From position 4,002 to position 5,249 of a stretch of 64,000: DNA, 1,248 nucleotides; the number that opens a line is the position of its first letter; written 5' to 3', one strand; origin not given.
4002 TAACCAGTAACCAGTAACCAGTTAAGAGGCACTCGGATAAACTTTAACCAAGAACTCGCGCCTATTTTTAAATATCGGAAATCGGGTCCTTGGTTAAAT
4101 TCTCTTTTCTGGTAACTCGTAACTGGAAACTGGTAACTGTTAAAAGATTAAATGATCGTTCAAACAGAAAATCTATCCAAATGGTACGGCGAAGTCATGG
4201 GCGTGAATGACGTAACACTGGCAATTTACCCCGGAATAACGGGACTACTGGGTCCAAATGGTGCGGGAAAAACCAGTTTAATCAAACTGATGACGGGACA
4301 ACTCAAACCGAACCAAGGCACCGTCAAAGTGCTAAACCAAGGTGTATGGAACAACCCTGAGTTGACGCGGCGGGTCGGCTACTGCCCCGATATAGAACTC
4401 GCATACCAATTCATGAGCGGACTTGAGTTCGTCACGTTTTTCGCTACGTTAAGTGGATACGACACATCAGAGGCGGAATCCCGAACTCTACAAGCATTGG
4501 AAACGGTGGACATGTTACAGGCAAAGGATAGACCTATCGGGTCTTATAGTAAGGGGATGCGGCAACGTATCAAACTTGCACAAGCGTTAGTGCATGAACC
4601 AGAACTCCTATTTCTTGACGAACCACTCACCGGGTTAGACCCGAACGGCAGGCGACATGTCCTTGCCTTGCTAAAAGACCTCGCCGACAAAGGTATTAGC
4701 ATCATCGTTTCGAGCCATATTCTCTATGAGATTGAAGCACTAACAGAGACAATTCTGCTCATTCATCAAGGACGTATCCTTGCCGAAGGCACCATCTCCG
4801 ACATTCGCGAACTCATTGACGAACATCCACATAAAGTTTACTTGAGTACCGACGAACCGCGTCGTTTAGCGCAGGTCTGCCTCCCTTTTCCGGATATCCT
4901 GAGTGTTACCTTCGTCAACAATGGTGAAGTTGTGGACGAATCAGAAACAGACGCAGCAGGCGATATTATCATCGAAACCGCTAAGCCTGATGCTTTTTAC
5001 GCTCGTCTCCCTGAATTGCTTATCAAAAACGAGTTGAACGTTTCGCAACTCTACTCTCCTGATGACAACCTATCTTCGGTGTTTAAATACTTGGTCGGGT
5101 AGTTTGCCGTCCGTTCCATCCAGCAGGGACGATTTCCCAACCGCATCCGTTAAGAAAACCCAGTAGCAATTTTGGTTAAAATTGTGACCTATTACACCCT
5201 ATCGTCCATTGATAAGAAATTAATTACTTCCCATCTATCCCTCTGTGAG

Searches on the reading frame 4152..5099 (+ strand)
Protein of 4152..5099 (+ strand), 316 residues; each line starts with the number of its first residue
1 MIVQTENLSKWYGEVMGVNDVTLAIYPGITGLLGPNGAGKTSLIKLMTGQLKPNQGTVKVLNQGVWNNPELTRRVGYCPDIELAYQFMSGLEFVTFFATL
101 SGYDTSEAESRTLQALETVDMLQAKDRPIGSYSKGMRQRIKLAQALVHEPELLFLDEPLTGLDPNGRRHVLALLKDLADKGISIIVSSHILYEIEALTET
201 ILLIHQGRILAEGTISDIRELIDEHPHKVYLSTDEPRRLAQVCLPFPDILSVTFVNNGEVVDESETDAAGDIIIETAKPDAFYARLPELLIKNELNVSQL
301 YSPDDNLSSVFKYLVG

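Call 19: find_related_loci(query=window:4152-5099:+, collection=genome_contigs, flank=10000)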
Query window:4152-5099:+ (316 aa) in genome_contigs; peptide patterns used: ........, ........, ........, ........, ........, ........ (x = any residue, [..] = any of these).
226 stretches matched a pattern; 136 encode a relative of the query (tblastn E <= 1e-3); the best 80 are kept; 80 distinct loci.
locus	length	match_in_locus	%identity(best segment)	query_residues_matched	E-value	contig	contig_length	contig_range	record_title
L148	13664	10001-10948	96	1-316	0e+0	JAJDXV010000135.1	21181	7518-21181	MAG: Candidatus Poribacteria bacterium isolate jk18x27bins.53 k141_476291, whole genome shotgun sequence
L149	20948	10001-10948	96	1-316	0e+0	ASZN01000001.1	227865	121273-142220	Candidatus Poribacteria bacterium WGA-3G POR3G_contig_0.1_C, whole genome shotgun sequence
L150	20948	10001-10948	96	1-316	0e+0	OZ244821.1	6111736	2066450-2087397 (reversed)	MAG: Candidatus Poribacteria bacterium isolate f8e195d4-717b-4ac2-aaf5-fcbd41c48ae0 genome assembly, chromosome: 1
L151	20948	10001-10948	95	1-316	0e+0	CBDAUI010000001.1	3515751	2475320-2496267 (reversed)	MAG: Candidatus Poribacteria bacterium isolate ebb03bee-5bc3-4167-9627-03da9fd662bd genome assembly, contig: contig_1, w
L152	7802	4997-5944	94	1-316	0e+0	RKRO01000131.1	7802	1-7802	MAG: Candidatus Poribacteria bacterium isolate PNGco_C_bin3 scaffold_1822, whole genome shotgun sequence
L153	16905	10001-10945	94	2-316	0e+0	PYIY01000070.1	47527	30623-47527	MAG: Candidatus Poribacteria bacterium isolate PCPOR4 Ga0207198_1070, whole genome shotgun sequence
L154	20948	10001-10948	93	1-316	0e+0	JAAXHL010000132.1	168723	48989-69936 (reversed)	MAG: Candidatus Poribacteria bacterium isolate Plut_88888 unfiltered_Plut_88888_genomic_contig_75981, whole genome shotg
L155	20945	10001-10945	94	2-316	0e+0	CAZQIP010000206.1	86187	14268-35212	MAG TPA_asm: uncultured bacterium isolate SRP338948_co1_32 genome assembly, contig: k141_37615, whole genome shotgun seq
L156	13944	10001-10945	95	2-316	0e+0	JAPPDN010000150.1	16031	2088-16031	MAG: Candidatus Poribacteria bacterium isolate IRC4_bin_27 NODE_2153_length_16031_cov_5.22559, whole genome shotgun sequ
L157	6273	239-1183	94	2-316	0e+0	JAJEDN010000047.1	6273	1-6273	MAG: Candidatus Poribacteria bacterium isolate p16x33bins.23 k141_1372275, whole genome shotgun sequence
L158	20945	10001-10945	94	2-316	0e+0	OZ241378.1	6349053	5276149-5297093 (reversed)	MAG: Candidatus Poribacteria bacterium isolate 8f0f5501-85a9-4e66-9deb-4e7c08d09c04 genome assembly, chromosome: 1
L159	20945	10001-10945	93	2-316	0e+0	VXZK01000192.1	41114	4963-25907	MAG: Candidatus Poribacteria bacterium isolate SB0670_bin_33 NODE_524_length_41114_cov_18.769527, whole genome shotgun s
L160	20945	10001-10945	93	2-316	0e+0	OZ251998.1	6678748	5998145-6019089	MAG: Candidatus Poribacteria bacterium isolate 8f110123-501e-42ad-9d55-583bbc997c7d genome assembly, chromosome: 1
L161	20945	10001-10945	93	2-316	0e+0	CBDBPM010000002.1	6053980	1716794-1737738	MAG: Candidatus Poribacteria bacterium isolate 2ce76e30-9b7a-4682-b141-86baa08e5e2a genome assembly, contig: contig_2, w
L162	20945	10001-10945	91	2-316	0e+0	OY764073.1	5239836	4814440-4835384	MAG: Candidatus Poribacteria bacterium isolate c0dbee2e-4153-42cb-9392-5991059e4d04 genome assembly, chromosome: 1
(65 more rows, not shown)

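Call 39: search_protein_families(library=pfam, proteins=[L151:7019-9010:+], max_evalue=0.001)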
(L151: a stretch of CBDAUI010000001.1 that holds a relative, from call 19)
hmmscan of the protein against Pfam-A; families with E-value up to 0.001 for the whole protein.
L151:7019-9010:+ (664 aa): 1 family
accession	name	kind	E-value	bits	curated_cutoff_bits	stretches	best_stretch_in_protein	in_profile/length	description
PF14258.12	DUF4350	-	0.00046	20.9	30.4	0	198-242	45-76/181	Domain of unknown function (DUF4350)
